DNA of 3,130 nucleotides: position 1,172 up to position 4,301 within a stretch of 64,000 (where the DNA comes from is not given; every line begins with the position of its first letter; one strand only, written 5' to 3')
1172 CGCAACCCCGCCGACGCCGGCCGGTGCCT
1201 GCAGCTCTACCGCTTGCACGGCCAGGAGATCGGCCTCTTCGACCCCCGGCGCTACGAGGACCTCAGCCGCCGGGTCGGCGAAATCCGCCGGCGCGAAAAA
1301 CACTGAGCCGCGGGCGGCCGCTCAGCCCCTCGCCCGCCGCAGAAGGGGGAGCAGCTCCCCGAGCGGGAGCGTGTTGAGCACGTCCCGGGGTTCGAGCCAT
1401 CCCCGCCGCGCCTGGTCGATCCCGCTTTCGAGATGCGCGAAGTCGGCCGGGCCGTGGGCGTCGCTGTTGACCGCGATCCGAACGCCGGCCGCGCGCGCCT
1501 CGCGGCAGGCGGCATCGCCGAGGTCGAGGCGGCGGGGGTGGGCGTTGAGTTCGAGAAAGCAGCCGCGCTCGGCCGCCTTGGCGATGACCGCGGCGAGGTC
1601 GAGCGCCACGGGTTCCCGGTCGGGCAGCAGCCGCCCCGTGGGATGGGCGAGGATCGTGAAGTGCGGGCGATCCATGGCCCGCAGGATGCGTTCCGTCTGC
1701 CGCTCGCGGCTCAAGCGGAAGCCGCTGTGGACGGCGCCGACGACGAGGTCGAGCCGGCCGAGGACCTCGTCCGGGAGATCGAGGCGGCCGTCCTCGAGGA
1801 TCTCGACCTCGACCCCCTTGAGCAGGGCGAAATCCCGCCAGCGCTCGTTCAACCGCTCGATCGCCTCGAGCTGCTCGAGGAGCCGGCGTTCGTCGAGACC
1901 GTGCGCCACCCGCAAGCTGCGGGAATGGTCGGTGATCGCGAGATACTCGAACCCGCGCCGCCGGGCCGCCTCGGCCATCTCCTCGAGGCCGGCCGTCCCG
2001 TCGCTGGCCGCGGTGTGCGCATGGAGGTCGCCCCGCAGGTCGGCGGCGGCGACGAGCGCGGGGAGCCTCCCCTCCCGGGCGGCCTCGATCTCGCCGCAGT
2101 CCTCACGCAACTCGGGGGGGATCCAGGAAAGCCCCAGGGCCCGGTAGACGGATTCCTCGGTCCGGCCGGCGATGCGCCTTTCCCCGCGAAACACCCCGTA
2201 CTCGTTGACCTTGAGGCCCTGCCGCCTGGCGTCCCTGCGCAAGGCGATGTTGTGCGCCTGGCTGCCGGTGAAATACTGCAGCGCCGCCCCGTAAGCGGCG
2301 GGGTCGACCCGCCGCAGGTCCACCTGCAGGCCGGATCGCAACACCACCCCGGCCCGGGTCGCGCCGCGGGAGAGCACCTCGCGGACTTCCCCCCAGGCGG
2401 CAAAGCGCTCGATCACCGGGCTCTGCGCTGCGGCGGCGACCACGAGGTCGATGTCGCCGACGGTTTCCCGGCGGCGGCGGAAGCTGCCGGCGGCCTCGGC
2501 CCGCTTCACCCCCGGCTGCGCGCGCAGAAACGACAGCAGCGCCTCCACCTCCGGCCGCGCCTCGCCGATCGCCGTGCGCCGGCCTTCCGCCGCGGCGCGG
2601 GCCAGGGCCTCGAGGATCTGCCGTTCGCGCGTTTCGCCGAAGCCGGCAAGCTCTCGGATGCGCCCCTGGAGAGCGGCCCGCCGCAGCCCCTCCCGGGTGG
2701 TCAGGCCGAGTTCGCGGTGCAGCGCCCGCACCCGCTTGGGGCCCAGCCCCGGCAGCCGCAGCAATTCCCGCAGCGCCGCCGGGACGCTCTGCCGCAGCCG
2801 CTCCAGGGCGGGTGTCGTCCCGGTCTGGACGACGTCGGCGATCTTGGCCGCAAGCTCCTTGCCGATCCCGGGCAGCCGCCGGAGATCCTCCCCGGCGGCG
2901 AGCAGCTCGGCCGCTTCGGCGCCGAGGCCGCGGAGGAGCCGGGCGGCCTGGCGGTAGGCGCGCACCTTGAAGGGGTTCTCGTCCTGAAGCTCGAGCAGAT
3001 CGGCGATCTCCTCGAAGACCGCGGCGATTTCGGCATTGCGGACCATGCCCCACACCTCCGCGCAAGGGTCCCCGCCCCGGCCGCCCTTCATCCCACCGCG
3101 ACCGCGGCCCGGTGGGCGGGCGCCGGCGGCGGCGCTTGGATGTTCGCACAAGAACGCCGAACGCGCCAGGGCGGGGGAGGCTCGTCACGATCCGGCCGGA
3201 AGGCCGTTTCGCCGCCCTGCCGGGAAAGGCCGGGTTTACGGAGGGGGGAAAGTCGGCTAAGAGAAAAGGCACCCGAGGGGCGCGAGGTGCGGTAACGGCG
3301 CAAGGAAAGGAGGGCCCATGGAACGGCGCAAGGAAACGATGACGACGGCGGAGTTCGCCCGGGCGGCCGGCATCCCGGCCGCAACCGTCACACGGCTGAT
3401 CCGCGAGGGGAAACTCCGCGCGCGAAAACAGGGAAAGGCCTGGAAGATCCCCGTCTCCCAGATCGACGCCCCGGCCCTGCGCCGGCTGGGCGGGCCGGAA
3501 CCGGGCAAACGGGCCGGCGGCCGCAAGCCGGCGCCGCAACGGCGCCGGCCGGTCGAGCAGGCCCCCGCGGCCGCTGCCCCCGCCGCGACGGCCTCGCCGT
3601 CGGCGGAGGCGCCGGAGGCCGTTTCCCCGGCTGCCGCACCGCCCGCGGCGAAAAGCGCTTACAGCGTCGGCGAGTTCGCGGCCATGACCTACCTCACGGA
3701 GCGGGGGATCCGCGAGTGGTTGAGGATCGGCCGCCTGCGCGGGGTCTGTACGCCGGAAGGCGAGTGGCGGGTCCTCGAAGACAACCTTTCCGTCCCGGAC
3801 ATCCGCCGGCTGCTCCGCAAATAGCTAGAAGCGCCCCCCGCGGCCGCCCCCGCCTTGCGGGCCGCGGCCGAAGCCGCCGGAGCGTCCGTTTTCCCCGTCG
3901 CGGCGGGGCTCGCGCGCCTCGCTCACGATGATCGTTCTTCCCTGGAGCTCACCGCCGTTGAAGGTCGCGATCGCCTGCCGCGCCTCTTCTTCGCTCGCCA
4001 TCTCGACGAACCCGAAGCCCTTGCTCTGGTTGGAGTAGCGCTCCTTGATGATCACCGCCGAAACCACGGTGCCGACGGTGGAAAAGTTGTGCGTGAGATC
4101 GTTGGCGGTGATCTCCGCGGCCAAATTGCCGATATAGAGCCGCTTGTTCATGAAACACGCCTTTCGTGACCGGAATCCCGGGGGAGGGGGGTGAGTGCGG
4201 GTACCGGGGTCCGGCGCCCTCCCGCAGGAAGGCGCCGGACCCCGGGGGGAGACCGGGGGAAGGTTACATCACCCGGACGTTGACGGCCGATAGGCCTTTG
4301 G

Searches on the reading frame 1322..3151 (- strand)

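Call 34: search_protein_families(library=pfam, proteins=[window:1322-3151:-], max_evalue=0.00001)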
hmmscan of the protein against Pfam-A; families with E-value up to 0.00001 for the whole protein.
window:1322-3151:- (609 aa): 5 families
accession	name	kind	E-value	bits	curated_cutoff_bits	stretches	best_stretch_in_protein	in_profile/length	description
PF14791.11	DNA_pol_B_thumb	-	1.5e-23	82.8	25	1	290-350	1-63/63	DNA polymerase beta thumb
PF14716.13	HHH_8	-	1.4e-21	77.1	30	1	38-112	2-72/73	Helix-hairpin-helix domain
PF14520.12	HHH_5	-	2.7e-12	47.4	27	1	128-184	2-56/57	Helix-hairpin-helix domain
PF02811.25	PHP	-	2.6e-10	41.3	26.4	1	375-538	1-164/164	PHP domain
PF00633.29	HHH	-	7.7e-07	29.1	24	0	88-106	11-29/30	Helix-hairpin-helix motif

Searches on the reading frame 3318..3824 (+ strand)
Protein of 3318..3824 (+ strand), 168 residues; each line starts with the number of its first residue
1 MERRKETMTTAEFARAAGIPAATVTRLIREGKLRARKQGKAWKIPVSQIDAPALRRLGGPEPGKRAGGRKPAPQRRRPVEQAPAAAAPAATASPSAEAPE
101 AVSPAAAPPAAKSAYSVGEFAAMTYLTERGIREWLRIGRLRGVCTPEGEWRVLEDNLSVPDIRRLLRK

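Call 34: search_protein_families(library=pfam, proteins=[window:3318-3824:+], max_evalue=0.00001)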
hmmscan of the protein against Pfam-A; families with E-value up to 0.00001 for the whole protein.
window:3318-3824:+ (168 aa): 2 families
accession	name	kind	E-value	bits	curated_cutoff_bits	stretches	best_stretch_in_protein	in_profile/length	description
PF12728.13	HTH_17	-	6.5e-14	52.4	27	1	8-51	2-45/51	Helix-turn-helix domain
PF13411.12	MerR_1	-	6.7e-06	26.6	21.6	0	115-141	1-27/69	MerR HTH family regulatory protein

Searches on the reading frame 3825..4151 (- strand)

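Call 34: search_protein_families(library=pfam, proteins=[window:3825-4151:-], max_evalue=0.00001)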
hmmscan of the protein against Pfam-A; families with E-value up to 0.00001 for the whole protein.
window:3825-4151:- (108 aa): 1 family
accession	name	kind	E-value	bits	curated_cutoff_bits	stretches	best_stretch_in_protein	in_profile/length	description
PF00076.28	RRM_1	-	2.9e-18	65.9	20.7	1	5-74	1-69/70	RNA recognition motif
